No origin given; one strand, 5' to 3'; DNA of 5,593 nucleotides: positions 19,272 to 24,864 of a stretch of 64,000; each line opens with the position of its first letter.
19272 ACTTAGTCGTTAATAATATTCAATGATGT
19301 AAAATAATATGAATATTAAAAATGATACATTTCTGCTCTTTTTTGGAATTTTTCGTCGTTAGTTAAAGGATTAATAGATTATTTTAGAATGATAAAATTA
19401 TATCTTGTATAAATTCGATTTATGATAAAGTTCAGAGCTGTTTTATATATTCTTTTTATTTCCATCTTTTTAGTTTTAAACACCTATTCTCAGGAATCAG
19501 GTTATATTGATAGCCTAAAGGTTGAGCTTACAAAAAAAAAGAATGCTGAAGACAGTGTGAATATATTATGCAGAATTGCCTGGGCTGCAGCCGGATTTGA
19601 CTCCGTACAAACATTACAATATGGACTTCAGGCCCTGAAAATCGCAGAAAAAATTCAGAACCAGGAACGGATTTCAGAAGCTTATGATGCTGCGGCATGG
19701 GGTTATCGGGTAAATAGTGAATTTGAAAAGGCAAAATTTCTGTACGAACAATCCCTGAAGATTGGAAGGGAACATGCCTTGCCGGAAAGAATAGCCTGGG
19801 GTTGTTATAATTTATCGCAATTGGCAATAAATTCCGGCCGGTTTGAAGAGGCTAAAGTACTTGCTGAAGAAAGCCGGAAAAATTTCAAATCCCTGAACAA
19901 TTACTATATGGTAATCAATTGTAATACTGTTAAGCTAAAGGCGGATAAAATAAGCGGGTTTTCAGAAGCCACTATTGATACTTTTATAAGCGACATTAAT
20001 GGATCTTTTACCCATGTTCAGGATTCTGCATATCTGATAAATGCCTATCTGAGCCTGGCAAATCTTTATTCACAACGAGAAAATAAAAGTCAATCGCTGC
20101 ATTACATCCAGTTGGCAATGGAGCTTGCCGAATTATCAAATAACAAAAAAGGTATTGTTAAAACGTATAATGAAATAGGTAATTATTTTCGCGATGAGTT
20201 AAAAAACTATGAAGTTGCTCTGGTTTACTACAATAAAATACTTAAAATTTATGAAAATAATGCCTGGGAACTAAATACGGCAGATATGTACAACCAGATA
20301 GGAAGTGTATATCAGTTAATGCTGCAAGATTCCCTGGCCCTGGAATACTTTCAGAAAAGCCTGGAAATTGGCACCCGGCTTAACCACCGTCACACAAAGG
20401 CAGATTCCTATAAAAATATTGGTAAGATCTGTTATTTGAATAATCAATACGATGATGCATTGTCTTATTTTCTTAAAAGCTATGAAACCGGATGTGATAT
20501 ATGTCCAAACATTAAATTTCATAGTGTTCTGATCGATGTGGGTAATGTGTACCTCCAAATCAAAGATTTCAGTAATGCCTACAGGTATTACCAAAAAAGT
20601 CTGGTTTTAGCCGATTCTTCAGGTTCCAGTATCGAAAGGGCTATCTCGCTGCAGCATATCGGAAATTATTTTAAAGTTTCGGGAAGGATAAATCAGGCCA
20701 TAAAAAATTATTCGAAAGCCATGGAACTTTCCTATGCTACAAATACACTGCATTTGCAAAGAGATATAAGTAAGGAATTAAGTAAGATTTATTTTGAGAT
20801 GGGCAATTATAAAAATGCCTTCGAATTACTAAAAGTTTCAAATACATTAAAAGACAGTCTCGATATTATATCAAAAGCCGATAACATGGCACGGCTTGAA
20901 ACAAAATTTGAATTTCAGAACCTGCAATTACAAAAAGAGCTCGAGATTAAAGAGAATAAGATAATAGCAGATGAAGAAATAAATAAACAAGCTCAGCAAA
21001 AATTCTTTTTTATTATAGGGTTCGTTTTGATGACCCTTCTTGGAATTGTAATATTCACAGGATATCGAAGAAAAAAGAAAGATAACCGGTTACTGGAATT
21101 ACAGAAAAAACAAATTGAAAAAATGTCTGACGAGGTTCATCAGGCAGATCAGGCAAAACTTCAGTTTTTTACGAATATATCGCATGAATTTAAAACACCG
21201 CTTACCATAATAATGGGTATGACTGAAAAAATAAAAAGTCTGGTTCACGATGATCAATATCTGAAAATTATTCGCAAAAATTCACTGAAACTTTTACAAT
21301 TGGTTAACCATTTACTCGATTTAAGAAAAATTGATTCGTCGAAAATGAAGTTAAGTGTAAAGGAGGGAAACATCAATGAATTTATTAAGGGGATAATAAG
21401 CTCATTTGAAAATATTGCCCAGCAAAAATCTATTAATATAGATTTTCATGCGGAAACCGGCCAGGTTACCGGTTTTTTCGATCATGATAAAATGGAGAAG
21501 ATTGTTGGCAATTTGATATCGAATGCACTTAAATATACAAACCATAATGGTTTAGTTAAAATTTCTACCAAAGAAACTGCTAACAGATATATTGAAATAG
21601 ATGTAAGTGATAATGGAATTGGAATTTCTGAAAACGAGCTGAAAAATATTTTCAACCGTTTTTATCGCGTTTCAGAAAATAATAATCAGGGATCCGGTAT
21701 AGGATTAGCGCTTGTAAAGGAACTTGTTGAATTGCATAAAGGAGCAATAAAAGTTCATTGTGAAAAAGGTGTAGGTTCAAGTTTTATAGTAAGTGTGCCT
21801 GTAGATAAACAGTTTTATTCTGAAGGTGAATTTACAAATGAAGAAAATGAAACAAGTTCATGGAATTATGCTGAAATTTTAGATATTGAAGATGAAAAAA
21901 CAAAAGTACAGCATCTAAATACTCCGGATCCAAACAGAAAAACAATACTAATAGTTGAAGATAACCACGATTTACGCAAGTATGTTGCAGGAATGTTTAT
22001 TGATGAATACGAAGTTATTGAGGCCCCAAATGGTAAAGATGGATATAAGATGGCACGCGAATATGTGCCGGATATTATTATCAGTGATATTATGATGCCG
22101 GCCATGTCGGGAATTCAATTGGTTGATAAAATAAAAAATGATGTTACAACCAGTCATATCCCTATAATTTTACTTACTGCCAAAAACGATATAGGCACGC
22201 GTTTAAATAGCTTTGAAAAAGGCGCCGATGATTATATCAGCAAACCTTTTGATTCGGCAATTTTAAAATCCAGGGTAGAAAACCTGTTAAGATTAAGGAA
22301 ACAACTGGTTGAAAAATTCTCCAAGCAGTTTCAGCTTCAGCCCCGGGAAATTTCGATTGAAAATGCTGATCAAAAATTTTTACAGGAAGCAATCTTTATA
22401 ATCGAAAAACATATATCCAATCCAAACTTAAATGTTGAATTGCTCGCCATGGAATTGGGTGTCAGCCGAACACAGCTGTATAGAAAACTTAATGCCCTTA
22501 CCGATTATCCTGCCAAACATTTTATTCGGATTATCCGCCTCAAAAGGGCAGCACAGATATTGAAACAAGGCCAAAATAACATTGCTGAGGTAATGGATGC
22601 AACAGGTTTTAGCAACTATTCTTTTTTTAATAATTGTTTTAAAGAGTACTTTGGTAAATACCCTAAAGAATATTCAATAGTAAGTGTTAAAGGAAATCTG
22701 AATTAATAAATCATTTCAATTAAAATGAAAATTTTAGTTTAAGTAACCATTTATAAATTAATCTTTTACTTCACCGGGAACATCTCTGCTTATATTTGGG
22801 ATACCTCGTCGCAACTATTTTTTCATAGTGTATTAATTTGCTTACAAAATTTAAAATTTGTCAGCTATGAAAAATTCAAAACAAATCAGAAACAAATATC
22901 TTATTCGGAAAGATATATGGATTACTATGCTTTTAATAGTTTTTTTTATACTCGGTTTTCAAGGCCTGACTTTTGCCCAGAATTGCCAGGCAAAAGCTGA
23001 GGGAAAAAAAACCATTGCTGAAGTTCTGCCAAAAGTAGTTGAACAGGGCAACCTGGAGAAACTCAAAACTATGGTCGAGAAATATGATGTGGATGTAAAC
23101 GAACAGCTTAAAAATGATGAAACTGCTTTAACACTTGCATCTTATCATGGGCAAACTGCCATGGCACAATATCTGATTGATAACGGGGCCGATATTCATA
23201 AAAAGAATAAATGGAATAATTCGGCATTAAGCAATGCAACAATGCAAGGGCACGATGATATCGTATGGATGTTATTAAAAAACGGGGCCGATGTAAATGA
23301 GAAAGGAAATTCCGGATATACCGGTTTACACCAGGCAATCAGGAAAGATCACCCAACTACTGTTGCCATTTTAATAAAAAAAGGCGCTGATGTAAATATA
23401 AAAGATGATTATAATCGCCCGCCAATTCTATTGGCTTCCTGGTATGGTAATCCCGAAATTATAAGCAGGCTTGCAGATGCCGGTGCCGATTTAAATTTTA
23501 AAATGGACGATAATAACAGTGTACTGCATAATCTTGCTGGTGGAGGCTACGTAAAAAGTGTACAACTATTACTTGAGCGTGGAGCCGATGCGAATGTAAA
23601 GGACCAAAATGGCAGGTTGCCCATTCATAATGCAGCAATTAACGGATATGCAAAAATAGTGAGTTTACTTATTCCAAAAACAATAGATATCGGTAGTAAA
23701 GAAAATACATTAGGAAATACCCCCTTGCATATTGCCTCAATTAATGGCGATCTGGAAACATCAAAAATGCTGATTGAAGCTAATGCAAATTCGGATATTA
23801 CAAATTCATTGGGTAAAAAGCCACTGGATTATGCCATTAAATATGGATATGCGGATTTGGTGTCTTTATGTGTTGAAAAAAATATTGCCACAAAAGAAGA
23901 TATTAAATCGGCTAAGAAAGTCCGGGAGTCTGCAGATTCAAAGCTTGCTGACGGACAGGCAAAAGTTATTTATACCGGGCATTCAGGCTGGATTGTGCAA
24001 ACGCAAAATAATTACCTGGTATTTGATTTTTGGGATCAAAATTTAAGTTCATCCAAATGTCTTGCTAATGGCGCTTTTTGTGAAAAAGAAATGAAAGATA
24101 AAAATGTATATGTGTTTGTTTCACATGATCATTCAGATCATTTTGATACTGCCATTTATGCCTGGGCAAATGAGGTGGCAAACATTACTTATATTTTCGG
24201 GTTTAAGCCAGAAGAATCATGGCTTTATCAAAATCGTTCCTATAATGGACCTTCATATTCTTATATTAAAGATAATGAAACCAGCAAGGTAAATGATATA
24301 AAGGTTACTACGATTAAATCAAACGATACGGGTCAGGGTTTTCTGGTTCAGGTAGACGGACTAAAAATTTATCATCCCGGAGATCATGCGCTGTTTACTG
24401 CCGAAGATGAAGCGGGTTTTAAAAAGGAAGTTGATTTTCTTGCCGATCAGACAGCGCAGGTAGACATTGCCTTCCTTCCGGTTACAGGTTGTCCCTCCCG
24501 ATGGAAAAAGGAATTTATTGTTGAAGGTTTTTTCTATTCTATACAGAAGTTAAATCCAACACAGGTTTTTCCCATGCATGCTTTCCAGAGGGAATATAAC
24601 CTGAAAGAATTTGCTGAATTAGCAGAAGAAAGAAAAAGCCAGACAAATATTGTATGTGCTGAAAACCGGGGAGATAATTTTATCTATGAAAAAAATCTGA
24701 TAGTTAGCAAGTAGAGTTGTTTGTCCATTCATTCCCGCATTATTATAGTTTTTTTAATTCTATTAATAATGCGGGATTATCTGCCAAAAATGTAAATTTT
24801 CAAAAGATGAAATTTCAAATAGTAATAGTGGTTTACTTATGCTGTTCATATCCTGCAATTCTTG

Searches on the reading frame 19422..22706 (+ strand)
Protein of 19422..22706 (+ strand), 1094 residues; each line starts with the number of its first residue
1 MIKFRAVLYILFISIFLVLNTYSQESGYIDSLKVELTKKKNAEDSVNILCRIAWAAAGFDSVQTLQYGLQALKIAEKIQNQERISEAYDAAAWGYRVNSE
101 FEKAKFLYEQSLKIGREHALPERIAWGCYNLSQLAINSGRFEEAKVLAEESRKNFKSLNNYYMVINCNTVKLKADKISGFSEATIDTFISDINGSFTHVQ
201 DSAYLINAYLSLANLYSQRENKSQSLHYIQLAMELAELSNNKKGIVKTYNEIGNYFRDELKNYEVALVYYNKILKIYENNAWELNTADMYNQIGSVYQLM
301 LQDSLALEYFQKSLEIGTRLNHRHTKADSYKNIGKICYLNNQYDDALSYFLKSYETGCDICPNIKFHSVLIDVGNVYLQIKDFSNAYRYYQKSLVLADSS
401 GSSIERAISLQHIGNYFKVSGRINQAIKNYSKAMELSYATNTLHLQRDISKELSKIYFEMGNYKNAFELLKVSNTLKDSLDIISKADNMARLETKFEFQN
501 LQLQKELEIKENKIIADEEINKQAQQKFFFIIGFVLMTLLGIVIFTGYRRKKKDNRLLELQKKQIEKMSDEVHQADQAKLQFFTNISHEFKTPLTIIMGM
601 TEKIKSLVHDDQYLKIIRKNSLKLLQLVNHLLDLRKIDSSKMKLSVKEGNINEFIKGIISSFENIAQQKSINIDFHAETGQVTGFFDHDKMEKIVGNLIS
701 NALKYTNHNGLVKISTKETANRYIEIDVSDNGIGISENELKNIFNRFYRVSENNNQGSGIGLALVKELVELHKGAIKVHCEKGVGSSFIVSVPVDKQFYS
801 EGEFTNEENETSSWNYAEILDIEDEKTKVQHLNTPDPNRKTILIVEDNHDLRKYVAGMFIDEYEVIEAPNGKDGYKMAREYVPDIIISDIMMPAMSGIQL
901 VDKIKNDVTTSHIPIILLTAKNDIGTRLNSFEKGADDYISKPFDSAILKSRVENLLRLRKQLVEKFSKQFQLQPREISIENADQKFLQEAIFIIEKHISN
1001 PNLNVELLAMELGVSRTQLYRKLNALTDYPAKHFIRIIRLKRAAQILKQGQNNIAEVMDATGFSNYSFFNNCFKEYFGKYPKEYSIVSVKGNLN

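Call 58: search_protein_families(library=pfam, proteins=[window:19422-22706:+], max_evalue=0.0001)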
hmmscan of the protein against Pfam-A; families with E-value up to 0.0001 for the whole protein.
window:19422-22706:+ (1094 aa): 14 families
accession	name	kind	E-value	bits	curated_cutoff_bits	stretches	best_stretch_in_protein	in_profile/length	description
PF13424.12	TPR_12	-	2.7e-30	104.8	30.1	3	286-355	2-73/77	Tetratricopeptide repeat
PF02518.31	HATPase_c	-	1.1e-25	90.7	26.4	1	687-795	2-110/111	Histidine kinase-, DNA gyrase B-, and HSP90-like ATPase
PF00072.30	Response_reg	-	3e-25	89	30.2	1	842-952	1-110/111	Response regulator receiver domain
PF07719.23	TPR_2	-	5.1e-21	73.4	27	0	327-354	1-28/34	Tetratricopeptide repeat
PF00515.34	TPR_1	-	9.9e-19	66.8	27.8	0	327-352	1-26/34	Tetratricopeptide repeat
PF12833.13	HTH_18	-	5.7e-17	62.2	33.6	1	1008-1084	1-77/80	Helix-turn-helix domain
PF00512.31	HisKA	-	4.1e-14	52.8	26.9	1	578-639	1-65/66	His Kinase A (phospho-acceptor) domain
PF13181.12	TPR_8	-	1.3e-12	47.3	25.7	0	247-280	2-34/34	Tetratricopeptide repeat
PF13374.12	TPR_10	-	8.3e-08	32.5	27.5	0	286-320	1-35/42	Tetratricopeptide repeat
PF14938.12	SNAP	-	1.1e-06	28.8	25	0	285-443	33-191/282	Soluble NSF attachment protein, SNAP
PF00165.29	HTH_AraC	-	2.8e-05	24.5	26.6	0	1048-1084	2-40/42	Bacterial regulatory helix-turn-helix proteins, AraC family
PF13428.12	TPR_14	-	2.9e-05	24.8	23.5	0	86-117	2-33/44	Tetratricopeptide repeat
PF17874.7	TPR_MalT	-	6.1e-05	22.9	45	0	69-167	64-163/336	MalT-like TPR region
PF13176.12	TPR_7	-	7.9e-05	22.9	27.9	0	373-398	5-30/36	Tetratricopeptide repeat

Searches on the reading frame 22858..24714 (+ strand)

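Call 58: search_protein_families(library=pfam, proteins=[window:22858-24714:+], max_evalue=0.0001)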
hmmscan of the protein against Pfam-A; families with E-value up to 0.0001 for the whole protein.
window:22858-24714:+ (618 aa): 9 families
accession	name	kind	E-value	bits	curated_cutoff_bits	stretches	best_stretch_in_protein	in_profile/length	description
PF12796.13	Ank_2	-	1.2e-56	189.6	27.3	5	61-149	5-89/90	Ankyrin repeats (3 copies)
PF13637.12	Ank_4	-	3.7e-43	145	22.7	3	223-272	1-50/50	Ankyrin repeats (many copies)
PF00023.36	Ank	-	6.4e-42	139.6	21.1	2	286-316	2-32/33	Ankyrin repeat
PF13606.12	Ank_3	-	4.7e-33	109.4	22.3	0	153-181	2-30/30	Ankyrin repeat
PF13857.12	Ank_5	-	6.4e-31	106.5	27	1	139-186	1-49/56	Ankyrin repeats (many copies)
PF13483.12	Lactamase_B_3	-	5e-12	46.5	24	1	370-574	2-160/160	Beta-lactamase superfamily domain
PF23745.1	ANK_LRRK2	-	1.4e-05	25.4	27.5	0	89-176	33-117/130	LRRK2 ANK repeat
PF12706.13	Lactamase_B_2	-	1.4e-05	25.2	27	1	417-574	32-199/200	Beta-lactamase superfamily domain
PF24521.3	Ank_KRIT1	-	6.9e-05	23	80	0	213-294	41-126/149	KRIT1 ankyrin-repeats domain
